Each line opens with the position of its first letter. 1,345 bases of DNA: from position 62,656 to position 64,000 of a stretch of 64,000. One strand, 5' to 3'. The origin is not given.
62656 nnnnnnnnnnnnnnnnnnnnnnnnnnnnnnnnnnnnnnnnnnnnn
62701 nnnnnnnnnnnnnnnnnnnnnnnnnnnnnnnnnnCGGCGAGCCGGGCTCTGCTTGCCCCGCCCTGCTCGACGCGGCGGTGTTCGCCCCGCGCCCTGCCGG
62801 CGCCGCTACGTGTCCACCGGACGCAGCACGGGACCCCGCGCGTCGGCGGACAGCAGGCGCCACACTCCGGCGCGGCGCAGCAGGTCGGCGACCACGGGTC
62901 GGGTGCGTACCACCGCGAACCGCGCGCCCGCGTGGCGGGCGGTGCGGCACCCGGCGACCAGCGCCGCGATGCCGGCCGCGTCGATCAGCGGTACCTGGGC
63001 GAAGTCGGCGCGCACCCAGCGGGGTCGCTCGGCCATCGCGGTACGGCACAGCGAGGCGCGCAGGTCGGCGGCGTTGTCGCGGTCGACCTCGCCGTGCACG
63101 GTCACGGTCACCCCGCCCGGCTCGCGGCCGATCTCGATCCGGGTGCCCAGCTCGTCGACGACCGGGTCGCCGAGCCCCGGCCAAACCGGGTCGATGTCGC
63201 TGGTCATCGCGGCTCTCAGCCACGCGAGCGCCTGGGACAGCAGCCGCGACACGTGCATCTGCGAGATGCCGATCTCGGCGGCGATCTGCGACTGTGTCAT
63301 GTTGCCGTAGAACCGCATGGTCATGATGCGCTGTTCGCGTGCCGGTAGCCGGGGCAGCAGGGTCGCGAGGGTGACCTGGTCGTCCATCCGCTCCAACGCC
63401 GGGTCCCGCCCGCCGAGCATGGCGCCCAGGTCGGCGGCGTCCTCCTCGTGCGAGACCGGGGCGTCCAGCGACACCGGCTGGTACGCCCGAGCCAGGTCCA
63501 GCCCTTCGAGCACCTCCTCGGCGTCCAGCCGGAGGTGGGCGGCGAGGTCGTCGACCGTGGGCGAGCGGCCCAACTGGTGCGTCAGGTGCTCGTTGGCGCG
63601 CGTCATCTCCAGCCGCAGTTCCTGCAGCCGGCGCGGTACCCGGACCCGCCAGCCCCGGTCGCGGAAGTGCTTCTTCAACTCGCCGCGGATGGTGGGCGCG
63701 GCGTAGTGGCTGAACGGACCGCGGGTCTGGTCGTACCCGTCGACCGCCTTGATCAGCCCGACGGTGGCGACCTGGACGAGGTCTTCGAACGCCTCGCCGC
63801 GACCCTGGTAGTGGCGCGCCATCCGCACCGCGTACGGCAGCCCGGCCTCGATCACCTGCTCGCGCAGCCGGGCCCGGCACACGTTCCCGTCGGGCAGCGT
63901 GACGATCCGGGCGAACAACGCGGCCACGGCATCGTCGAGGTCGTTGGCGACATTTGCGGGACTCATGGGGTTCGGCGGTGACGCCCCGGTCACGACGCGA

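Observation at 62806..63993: Sigma factor covalently fused to a STAS domain that lacks the phosphorylatable serine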

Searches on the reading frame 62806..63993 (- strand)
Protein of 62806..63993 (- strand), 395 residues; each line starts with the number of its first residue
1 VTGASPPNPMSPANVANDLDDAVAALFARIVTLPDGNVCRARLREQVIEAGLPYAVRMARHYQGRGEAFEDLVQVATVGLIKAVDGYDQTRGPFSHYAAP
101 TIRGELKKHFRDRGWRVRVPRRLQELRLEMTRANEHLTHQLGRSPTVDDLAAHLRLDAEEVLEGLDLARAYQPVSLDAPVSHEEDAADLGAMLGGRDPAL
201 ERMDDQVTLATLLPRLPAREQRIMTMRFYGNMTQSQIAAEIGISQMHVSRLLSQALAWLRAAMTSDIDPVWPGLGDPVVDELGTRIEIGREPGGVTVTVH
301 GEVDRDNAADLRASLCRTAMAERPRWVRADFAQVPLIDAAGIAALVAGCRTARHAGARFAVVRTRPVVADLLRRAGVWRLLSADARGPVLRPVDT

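Call 3: search_protein_families(library=pfam, proteins=[window:62806-63993:-], max_evalue=1)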
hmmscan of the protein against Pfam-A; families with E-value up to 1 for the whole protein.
window:62806-63993:- (395 aa): 15 families
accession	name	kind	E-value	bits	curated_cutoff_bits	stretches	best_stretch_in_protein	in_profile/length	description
PF04542.20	Sigma70_r2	-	8.6e-17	61.1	24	1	48-116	2-71/71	Sigma-70 region 2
PF04545.22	Sigma70_r4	-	2e-15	56.4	24.1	1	213-260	2-49/50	Sigma-70, region 4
PF04539.22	Sigma70_r3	-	1.3e-13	51.3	25.3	1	127-187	3-61/78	Sigma-70 region 3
PF01740.26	STAS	-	5.6e-11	42.6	22.6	1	291-378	7-94/106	STAS domain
PF08281.18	Sigma70_r4_2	-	6.3e-10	39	25.7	1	209-259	4-54/54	Sigma-70, region 4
PF13466.11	STAS_2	-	1e-09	38.9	29.2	1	297-377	1-79/80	STAS domain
PF13545.12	HTH_Crp_2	-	0.00062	20.1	27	1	209-254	3-45/70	Crp-like helix-turn-helix domain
PF24034.1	DUF7343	-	0.00071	19.8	27.6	1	227-254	14-41/62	Domain of unknown function (DUF7343)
PF01381.28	HTH_3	-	0.0061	17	23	1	231-252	9-30/55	Helix-turn-helix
PF13384.12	HTH_23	-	0.014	15.6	24.6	1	220-254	5-40/50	Homeodomain-like domain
PF01047.28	MarR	-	0.031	14.6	24.6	1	229-252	15-38/59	MarR family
PF07638.17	Sigma70_ECF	-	0.043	14.1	21.1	1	202-264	125-184/185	ECF sigma factor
PF13542.12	HTH_Tnp_ISL3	-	0.086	12.8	27.4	0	131-161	14-43/51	Helix-turn-helix domain of transposase family ISL3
PF00196.25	GerE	-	0.12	12.5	23.5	1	216-250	3-36/57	Bacterial regulatory proteins, luxR family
PF02001.22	DUF134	-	0.15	13.1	27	1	220-262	39-81/98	Protein of unknown function DUF134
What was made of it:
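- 63646..63852 (-): Sigma-70 region 2 (residues 48-116 of the 395-aa form). Pfam PF04542, E 8.6e-17 (call 3)
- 63433..63615 (-): Sigma-70 region 3 (residues 127-187). Pfam PF04539, E 1.3e-13 (call 3)
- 63214..63357 (-): Sigma-70 region 4 (residues 213-260). Pfam PF04545, E 2e-15 (call 3)
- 62860..63123 (-): STAS domain (residues 291-378). Pfam PF01740, E 5.6e-11 (call 3).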

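Call 4: search_protein_families(library=ncbifam, proteins=[window:62806-63993:-], max_evalue=0.1)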
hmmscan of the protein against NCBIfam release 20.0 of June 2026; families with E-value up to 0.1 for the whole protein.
window:62806-63993:- (395 aa): 77 families (the best 25 are shown)
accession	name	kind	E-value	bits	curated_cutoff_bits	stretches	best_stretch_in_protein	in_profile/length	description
NF005514.0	PRK07122.1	subfamily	4.8e-80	268.5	372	1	13-263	12-263/264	RNA polymerase sigma factor SigF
TIGR02980.1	SigBFG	subfamily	5.1e-77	258.6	234.35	1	41-263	2-226/227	SigB/SigF/SigG family RNA polymerase sigma factor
TIGR02941.1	Sigma_B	equivalog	7.5e-47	159.9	315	1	57-263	44-253/255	RNA polymerase sigma factor SigB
NF005644.0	PRK07408.1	subfamily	1.8e-43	149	261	1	41-266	26-256/258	RNA polymerase sigma factor SigF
TIGR02885.1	spore_sigF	equivalog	2e-41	142.3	321.45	1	44-261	13-229/231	RNA polymerase sporulation sigma factor SigF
NF004052.0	PRK05572.1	subfamily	1.1e-38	133.2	311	1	43-264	33-251/252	SigF/SigG family RNA polymerase sporulation sigma factor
NF006071.0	PRK08215.1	equivalog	3.1e-38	131.8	372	1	41-261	36-255/258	RNA polymerase sporulation sigma factor SigG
TIGR02850.1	spore_sigG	equivalog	1.3e-34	119.8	457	1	41-260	33-251/254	RNA polymerase sporulation sigma factor SigG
TIGR02937.1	sigma70-ECF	superfamily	2e-32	112.1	42.9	1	43-262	2-164/165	sigma-70 family RNA polymerase sigma factor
TIGR02997.1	Sig70-cyanoRpoD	subfamily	1.6e-30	106.4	384.5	1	41-260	73-298/298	RNA polymerase sigma factor, RpoD/SigA family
TIGR02479.1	FliA_WhiG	subfamily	2.9e-28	99.1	189.6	1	69-263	26-223/224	FliA/WhiG family RNA polymerase sigma factor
NF005920.0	PRK07921.1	subfamily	2.9e-27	95.6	464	1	43-262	91-317/328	RNA polymerase sigma factor SigB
TIGR02393.1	RpoD_Cterm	equivalog_domain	3.8e-27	95.4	354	1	44-262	2-227/238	RNA polymerase sigma factor RpoD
NF004208.0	PRK05658.1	equivalog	5e-26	91.8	555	1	36-250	386-602/631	RNA polymerase sigma factor RpoD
NF004615.0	PRK05949.1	subfamily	2e-25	89.4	530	1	42-261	91-316/327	RNA polymerase sigma factor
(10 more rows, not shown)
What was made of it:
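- Checked: NCBIfam TIGR02980 (SigB/F/G) scores 258.6 bits against a cut-off of 234.35 (call 4).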
